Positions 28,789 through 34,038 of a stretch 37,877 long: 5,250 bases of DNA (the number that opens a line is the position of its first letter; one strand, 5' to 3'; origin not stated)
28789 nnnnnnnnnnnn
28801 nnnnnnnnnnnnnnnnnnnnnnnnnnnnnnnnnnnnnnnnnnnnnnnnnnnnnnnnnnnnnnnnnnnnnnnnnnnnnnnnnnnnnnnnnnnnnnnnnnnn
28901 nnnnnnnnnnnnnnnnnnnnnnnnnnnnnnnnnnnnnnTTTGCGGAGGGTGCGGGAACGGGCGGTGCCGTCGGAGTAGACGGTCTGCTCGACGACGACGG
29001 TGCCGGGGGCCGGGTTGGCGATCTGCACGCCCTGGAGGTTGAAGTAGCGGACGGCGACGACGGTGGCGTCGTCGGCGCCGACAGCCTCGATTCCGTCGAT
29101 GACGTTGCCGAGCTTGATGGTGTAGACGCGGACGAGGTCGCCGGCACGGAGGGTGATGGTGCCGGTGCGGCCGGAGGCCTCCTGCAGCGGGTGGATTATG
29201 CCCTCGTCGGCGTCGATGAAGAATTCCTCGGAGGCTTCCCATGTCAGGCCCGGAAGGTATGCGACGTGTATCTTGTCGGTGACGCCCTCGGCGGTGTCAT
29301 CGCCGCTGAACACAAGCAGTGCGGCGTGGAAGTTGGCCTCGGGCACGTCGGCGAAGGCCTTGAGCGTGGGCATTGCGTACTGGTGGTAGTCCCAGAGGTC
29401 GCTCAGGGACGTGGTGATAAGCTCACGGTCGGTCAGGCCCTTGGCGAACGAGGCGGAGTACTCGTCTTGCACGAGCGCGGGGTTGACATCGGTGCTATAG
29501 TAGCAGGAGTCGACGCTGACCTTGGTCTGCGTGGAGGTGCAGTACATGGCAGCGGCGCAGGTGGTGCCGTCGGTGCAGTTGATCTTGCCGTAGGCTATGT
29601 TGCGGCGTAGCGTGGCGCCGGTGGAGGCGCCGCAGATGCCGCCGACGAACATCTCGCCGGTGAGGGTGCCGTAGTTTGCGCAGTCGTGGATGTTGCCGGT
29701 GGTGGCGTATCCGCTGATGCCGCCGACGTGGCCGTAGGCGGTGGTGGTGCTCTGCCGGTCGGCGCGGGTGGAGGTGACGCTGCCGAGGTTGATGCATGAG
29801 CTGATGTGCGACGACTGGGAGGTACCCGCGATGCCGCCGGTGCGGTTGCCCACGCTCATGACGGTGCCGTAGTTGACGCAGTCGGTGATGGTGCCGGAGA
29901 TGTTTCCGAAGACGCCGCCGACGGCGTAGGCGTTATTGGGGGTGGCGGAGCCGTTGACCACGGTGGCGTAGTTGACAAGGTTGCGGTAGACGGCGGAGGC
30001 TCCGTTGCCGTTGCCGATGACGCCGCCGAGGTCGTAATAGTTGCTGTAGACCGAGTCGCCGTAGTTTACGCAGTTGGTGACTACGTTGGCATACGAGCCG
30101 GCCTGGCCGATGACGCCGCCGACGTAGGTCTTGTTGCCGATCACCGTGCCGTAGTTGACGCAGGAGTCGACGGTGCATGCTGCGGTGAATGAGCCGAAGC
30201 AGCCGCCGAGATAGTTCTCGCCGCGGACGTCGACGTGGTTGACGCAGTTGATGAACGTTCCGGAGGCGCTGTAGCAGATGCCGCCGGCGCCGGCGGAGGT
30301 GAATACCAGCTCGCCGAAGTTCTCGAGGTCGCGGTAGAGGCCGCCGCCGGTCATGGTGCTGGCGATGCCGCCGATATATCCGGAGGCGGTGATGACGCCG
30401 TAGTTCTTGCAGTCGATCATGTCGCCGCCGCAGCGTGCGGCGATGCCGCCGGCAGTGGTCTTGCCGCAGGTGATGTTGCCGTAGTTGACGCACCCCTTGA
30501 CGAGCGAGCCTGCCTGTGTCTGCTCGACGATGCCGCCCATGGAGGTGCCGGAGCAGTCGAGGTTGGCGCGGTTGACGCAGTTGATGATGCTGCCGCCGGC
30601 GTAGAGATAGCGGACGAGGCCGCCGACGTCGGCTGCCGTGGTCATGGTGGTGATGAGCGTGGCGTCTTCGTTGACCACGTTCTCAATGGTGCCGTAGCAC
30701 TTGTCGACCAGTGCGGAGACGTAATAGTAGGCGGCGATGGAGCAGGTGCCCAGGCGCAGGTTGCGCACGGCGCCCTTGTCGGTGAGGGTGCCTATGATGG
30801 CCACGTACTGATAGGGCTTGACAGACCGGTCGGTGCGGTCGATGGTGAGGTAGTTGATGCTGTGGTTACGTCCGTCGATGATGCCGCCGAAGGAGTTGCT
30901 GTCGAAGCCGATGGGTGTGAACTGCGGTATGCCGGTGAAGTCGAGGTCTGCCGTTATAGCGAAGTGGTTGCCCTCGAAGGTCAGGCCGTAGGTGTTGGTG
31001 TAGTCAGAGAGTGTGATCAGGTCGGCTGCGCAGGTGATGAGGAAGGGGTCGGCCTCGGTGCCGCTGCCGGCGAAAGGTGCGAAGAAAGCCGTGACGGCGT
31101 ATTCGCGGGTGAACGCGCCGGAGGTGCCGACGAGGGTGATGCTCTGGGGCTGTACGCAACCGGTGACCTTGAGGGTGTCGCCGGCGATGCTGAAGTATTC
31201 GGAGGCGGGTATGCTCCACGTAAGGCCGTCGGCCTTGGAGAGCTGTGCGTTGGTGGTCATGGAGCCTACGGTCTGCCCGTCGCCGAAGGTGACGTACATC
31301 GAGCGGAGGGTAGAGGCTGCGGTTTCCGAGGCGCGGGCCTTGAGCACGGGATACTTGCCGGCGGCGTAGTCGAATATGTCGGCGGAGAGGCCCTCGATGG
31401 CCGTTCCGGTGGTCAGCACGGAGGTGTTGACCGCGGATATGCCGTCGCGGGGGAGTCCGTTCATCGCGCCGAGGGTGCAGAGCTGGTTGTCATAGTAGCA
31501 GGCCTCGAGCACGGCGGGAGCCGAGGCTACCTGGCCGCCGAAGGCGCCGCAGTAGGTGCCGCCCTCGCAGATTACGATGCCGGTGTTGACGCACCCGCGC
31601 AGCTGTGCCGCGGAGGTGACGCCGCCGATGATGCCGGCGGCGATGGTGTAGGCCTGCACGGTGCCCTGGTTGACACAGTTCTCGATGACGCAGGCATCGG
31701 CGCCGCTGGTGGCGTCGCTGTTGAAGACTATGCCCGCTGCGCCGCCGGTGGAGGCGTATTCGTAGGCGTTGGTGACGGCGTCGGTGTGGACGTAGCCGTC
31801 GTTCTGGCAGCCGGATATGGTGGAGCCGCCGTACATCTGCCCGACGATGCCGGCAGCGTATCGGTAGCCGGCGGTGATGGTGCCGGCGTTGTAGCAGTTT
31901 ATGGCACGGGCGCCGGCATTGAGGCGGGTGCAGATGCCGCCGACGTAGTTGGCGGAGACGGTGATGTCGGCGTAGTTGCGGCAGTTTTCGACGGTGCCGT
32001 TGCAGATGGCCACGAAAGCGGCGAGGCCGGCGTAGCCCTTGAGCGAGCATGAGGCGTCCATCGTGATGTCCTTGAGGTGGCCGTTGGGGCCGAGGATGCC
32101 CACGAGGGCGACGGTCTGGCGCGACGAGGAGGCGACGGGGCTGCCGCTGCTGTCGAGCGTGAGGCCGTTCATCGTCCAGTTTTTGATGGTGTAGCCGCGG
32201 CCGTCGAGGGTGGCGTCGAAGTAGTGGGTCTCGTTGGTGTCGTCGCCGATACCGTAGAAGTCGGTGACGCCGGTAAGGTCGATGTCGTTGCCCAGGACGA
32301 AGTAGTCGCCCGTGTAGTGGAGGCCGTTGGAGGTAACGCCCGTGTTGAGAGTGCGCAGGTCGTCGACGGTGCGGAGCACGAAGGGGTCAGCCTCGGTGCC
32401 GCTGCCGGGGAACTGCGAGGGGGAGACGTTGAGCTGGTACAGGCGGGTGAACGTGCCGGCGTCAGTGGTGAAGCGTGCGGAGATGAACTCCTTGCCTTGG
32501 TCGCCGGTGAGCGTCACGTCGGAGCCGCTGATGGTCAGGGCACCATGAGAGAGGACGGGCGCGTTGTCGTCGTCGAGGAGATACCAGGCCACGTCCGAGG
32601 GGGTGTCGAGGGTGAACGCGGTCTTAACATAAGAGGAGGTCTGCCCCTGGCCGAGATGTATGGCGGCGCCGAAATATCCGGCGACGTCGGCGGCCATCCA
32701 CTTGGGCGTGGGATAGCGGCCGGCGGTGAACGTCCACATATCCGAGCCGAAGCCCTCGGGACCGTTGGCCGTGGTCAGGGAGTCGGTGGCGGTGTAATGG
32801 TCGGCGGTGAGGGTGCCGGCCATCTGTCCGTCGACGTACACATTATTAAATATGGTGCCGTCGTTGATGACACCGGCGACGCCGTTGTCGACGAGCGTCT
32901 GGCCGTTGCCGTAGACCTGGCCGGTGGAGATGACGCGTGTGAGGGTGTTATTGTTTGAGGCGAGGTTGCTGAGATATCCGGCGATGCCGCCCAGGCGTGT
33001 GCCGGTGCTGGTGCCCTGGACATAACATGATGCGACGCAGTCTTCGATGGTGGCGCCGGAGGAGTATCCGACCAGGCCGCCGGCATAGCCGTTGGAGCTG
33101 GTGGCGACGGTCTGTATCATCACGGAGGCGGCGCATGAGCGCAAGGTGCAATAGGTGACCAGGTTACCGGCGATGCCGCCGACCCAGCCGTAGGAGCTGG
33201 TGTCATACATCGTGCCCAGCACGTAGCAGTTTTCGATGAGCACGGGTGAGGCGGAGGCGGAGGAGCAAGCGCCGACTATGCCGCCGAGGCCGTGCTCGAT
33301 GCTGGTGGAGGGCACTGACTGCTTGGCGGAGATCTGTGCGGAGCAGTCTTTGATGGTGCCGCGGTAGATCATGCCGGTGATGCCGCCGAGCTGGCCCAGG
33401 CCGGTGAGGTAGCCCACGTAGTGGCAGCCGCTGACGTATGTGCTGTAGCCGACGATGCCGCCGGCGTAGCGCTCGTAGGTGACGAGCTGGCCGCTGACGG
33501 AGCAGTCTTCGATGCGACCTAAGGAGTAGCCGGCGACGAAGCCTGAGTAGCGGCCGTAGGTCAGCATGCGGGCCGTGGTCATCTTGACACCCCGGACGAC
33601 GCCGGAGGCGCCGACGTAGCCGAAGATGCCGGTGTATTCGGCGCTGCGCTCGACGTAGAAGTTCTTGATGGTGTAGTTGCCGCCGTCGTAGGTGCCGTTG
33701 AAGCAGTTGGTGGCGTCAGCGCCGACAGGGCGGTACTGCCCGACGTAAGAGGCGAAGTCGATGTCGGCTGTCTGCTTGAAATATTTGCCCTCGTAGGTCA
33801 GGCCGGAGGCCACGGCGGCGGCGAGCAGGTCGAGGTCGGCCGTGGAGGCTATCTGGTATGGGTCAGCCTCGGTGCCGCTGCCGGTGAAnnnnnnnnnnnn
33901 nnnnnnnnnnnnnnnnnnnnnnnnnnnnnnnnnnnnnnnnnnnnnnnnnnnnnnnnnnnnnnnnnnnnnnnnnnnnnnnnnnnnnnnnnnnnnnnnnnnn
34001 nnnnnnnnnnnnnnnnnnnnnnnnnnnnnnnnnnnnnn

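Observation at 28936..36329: Giant GLUG-repeat T9SS cargo protein preceded by a secreted protein made of three novel ~140-aa tandem repeats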

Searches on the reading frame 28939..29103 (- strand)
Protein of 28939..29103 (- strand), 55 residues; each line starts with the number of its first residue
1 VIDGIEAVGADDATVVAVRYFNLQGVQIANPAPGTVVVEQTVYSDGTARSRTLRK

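Call 62: find_homologous_proteins(query=A6, max_evalue=0.01)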
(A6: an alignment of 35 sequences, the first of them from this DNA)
Query A6 (35 sequences) (55 aa, profile of the alignment): 1 proteins with E <= 0.01 among 123 candidates.
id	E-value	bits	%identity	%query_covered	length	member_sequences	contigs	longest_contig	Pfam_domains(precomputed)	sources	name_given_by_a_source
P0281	3.5e-3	35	53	73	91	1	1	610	-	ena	-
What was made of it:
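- Tried and rejected: The query was too short for a 5.8-billion-sequence database, so that search was wasted (call 62).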

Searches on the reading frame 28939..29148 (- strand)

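Call 15: search_protein_families(library=ncbifam, proteins=[window:28939-29148:-], max_evalue=10)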
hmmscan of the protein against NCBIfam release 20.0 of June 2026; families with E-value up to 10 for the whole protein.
window:28939-29148:- (70 aa): 1 family
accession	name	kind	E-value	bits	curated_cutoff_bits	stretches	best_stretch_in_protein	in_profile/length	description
NF058673.1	LipAdnlyCyLipJMY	equivalog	0.033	12.9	800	1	15-65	92-140/449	bifunctional lipase/adenylate cyclase LipJ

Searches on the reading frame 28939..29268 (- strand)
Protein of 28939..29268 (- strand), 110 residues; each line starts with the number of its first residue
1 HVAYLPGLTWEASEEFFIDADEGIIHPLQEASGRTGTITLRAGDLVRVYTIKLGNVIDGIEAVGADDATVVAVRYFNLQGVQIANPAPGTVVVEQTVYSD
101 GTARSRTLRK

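Call 13: search_protein_families(library=pfam, proteins=[window:28939-29268:-], max_evalue=10)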
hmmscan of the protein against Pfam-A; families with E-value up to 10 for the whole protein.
window:28939-29268:- (110 aa): 0 families

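Call 15: search_protein_families(library=ncbifam, proteins=[window:28939-29268:-], max_evalue=10)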
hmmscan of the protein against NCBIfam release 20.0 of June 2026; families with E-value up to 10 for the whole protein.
window:28939-29268:- (110 aa): 1 family
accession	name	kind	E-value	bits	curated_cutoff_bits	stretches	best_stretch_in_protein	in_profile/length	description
NF005484.0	PRK07090.1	equivalog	0.083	12.2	261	1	30-87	47-101/260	aldolase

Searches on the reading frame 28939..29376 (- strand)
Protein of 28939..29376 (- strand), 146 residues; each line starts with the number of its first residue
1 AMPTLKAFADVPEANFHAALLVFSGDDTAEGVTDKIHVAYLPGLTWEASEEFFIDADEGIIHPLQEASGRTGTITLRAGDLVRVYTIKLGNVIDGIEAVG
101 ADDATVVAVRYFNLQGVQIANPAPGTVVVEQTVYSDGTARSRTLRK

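Call 49: search_protein_families(library=pfam, alignment_id=A5, max_evalue=10)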
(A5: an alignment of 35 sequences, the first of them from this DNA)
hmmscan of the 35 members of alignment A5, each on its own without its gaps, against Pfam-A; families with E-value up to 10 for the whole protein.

A. member 1, seq(146 aa): 0 families

B. families by the number of members that match (of 35 scanned): 24 families
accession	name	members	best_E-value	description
PF20578.4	aBig_2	1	0.0032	Atrophied bacterial Ig domain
PF16229.10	DUF4888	1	0.016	Domain of unknown function (DUF4888)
PF23038.1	KOW6_SPT51-2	1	0.021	Transcription elongation factor SPT5 homolog 1/2, KOW6 domain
PF03785.20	Peptidase_C25_C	1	0.027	Peptidase family C25, C terminal ig-like domain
PF06586.17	TraK_N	1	0.034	TraK N-terminal domain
PF16151.10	DUF4859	1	0.047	Domain of unknown function (DUF4859)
PF03347.19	TDH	1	0.053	Vibrio thermostable direct hemolysin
PF04616.20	Glyco_hydro_43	1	0.064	Glycosyl hydrolases family 43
PF21881.2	STIV_penton_2nd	1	0.07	A223 penton protein second domain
PF24255.1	DUF7456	1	0.077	Family of unknown function (DUF7456)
PF01318.25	Bromo_coat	1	0.081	Bromovirus coat protein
PF11259.13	DUF3060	1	0.085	Protein of unknown function (DUF3060)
PF14466.11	PLCC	1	0.1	PLAT/LH2 and C2-like Ca2+-binding lipoprotein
PF22424.2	HK620_9_C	1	0.12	HK620, Tail spike protein, C-terminal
PF21461.3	HL_N-beta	1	0.12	Hyaluronate lyase, N-terminal beta-sheet domain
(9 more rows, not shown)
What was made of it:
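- On T9SS type A CTD (PF18962 / TIGR04183): 0 of 35 family tails hit (call 49).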

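Call 54: predict_structure(alignment_id=A5)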
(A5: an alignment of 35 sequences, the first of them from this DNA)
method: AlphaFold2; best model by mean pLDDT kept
length: 146 residues; sequences in the alignment: 35
mean_pLDDT: 92.9   pTM: 0.62
mean pLDDT of the five models: 92.9, 92.4, 92.4, 92.2, 91.7
residues with pLDDT >= 90: 131; 70-90: 4; 50-70: 6; < 50: 5
segments of 3 or more residues with pLDDT < 50: 96-100
pLDDT, mean of each block of 10 residues (from residue 1): 95 98 97 97 98 97 95 98 98 57 81 97 97 95 96
secondary structure, 60 per line:
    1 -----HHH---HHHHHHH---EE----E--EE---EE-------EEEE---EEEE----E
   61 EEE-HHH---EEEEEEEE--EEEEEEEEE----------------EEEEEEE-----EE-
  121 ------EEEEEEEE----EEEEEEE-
elements in order: H12-18 E45-48 E52-55 E60-63 E71-78 E81-89 E106-112 E127-134 E139-145
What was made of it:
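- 29104..29361 (-): Big-type Ig-like domain, residues about 1850-1935. AF2 model of residues 1845-1990, pLDDT 92.9 (call 54).
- On T9SS type A CTD (PF18962 / TIGR04183): The model shows a ~42-aa 3-4-strand meander after a disordered linker (call 54).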

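Call 58: search_solved_structures(query=A5, max_evalue=10, show_alignments=3)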
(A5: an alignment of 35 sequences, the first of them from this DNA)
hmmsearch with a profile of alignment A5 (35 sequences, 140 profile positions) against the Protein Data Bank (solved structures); distinct sequences matched with E-value up to 10: 6.
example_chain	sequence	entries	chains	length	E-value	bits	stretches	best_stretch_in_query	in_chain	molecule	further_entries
2rck_A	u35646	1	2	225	0.028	17.7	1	31-105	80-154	Juvenile hormone binding protein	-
8opr_A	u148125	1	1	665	0.1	15.9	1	45-87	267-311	S-layer protein EA1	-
8zdj_S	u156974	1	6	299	0.12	15.6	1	34-85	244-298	Tail Tube Protein (gp13)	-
8zdl_S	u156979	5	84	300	0.12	15.6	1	34-85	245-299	Tail Tube Protein (gp13)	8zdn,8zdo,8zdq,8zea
2mh4_A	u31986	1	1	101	0.44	13.8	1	29-86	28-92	LigB-like protein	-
8qqj_J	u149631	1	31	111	0.5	13.6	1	14-85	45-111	Type IV narrow pilus major component PilA5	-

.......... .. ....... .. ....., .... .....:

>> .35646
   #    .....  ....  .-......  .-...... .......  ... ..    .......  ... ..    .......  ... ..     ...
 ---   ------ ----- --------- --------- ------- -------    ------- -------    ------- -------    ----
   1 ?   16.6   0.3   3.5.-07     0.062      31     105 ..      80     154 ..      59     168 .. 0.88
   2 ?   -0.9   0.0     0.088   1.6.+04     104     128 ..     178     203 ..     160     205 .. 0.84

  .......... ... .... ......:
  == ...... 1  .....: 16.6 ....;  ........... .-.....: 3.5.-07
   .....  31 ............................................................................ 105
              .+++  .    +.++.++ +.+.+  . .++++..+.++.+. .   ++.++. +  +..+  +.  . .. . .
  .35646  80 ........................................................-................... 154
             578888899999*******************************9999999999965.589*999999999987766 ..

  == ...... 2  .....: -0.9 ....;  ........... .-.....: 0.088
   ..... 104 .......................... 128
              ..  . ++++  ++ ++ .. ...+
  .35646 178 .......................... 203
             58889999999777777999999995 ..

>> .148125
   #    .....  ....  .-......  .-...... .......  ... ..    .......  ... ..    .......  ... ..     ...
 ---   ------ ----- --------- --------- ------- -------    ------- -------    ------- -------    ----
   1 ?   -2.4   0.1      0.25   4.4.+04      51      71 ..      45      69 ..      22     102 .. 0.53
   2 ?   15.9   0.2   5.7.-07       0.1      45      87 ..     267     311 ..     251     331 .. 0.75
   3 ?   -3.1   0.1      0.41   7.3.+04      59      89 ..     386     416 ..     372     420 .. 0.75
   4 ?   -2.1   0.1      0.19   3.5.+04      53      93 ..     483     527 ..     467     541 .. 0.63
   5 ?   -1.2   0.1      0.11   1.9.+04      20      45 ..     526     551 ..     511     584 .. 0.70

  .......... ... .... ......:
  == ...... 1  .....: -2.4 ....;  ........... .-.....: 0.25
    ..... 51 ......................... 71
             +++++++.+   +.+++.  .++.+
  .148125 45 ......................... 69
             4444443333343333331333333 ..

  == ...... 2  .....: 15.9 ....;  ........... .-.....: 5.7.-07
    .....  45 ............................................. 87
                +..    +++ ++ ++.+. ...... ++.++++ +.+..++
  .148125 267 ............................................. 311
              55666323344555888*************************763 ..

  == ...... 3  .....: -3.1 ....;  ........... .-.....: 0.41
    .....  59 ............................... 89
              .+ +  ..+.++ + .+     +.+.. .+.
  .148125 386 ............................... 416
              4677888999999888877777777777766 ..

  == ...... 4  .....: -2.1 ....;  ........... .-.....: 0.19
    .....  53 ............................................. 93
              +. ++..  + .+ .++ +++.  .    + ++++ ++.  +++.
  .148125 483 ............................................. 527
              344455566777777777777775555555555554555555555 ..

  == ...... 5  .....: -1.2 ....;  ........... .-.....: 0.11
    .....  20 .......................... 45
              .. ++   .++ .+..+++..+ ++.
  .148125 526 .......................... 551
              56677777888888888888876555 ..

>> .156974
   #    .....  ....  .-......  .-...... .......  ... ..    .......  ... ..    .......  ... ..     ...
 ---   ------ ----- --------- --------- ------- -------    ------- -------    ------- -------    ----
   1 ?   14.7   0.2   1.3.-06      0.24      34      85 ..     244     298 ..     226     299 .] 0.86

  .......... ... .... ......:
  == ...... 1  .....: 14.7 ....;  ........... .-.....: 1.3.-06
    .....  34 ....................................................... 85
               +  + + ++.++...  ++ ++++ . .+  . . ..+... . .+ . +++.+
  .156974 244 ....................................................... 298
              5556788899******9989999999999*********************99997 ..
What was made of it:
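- Tried and rejected: A PDB sequence-profile search with the C-terminal alignment gave only weak Big-like Ig hits (call 58).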

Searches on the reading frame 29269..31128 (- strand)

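Call 13: search_protein_families(library=pfam, proteins=[window:29269-31128:-], max_evalue=10)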
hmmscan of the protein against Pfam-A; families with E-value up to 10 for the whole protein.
window:29269-31128:- (620 aa): 2 families
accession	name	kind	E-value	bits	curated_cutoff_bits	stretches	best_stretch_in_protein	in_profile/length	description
PF01769.21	MgtE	-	7.3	7.3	27.6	1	428-459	5-36/125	Divalent cation transporter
PF07206.16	Baculo_LEF-10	-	9.5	6.9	27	1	509-534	39-66/71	Baculovirus late expression factor 10 (LEF-10)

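Call 15: search_protein_families(library=ncbifam, proteins=[window:29269-31128:-], max_evalue=10)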
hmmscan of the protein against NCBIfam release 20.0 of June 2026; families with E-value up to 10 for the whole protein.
window:29269-31128:- (620 aa): 0 families

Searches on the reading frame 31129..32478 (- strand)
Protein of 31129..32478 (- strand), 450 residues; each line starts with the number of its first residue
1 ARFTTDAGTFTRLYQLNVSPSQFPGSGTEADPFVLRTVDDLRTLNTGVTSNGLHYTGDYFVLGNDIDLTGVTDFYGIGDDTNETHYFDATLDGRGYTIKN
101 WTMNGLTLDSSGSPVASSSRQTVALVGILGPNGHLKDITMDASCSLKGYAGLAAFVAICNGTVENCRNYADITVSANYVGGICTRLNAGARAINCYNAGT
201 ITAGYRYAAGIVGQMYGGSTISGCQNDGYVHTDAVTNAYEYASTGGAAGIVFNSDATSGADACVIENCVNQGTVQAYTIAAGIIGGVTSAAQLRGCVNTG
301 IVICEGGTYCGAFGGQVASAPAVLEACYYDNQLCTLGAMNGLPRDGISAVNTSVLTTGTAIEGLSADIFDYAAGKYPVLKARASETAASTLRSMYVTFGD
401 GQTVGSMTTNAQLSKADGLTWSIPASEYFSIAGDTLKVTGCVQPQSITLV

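Call 13: search_protein_families(library=pfam, proteins=[window:31129-32478:-], max_evalue=10)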
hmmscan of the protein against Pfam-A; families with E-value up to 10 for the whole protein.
window:31129-32478:- (450 aa): 0 families
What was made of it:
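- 31075..32412 (-): Beta-helix module 2 plus spacer, residues 833-1278. Starts at residue 835 and has CxNxG rungs. No Pfam hit (call 13).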

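Call 15: search_protein_families(library=ncbifam, proteins=[window:31129-32478:-], max_evalue=10)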
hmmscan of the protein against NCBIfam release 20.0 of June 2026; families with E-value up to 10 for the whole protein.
window:31129-32478:- (450 aa): 1 family
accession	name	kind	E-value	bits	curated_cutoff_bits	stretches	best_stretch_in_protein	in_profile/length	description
NF053709.1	blaAKO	exception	0.0074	15.3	875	1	91-157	286-350/381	AKO family class C beta-lactamase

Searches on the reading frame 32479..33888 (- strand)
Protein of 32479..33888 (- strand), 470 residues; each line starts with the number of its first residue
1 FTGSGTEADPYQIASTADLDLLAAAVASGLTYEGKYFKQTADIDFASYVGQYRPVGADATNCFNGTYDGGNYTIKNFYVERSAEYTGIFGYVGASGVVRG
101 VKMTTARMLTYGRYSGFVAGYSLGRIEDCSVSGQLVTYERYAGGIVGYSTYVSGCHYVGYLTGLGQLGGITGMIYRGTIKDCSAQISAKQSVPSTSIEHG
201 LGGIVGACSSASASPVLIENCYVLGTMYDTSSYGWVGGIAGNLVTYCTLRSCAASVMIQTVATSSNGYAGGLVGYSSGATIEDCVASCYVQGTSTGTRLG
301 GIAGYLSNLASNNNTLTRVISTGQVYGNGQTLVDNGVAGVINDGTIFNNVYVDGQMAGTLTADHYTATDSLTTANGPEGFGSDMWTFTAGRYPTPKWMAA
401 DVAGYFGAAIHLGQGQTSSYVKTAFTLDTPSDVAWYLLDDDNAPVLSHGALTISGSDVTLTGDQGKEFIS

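Call 13: search_protein_families(library=pfam, proteins=[window:32479-33888:-], max_evalue=10)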
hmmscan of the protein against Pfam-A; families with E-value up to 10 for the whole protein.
window:32479-33888:- (470 aa): 1 family
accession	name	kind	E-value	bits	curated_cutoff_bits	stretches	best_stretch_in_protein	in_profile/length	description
PF07581.17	Glug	-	5.8e-09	36.2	20.5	4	265-287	1-24/28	The GLUG motif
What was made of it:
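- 32413..33888 (-): Beta-helix module 1 plus spacer, residues 341-832. Starts with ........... at residue 343 and holds six GGIxG rungs. Pfam GLUG 36.2 bits in 4 stretches (call 13).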

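Call 15: search_protein_families(library=ncbifam, proteins=[window:32479-33888:-], max_evalue=10)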
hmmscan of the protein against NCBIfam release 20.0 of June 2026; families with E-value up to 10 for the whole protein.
window:32479-33888:- (470 aa): 1 family
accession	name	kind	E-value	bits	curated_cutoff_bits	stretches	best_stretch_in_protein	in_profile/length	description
NF046017.1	ZmpA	exception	0.05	10.7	3000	2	198-331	984-1120/2052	zinc metalloprotease A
